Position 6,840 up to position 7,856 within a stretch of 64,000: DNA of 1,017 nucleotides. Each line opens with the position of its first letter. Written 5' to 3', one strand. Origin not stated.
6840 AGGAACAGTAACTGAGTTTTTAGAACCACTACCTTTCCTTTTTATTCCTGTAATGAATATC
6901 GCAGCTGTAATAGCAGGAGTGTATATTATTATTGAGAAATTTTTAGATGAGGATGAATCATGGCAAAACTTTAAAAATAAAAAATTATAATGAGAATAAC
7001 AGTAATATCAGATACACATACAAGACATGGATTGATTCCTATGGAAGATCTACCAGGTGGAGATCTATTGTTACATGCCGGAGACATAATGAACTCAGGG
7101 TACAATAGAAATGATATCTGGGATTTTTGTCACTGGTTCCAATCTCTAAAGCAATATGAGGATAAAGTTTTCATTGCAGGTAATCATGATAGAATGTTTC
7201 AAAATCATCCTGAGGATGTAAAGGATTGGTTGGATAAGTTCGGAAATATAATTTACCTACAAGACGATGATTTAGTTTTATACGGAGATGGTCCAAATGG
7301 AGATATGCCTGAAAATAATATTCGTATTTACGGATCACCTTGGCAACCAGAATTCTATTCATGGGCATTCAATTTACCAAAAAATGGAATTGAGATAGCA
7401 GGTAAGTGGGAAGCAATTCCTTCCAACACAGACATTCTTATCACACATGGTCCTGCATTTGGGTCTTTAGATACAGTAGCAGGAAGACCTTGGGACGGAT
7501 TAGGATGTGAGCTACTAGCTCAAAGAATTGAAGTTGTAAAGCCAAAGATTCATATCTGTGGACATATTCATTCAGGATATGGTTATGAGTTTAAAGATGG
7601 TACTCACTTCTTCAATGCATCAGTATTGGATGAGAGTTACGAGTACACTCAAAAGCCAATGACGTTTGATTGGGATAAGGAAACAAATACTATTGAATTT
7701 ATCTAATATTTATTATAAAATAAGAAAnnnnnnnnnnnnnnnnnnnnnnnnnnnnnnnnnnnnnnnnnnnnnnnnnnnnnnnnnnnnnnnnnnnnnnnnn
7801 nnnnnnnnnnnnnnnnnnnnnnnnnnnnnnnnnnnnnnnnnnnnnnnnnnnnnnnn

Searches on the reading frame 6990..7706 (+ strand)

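Call 61: search_protein_families(library=pfam, proteins=[window:6990-7706:+], max_evalue=0.0001)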
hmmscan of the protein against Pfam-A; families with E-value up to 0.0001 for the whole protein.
window:6990-7706:+ (238 aa): 2 families
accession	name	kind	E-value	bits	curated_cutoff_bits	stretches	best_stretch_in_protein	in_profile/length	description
PF00149.33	Metallophos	-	5.4e-13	50.3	21.5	1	1-195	1-190/191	Calcineurin-like phosphoesterase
PF12850.12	Metallophos_2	-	5.3e-09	36.7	27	1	1-210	1-132/154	Calcineurin-like phosphoesterase superfamily domain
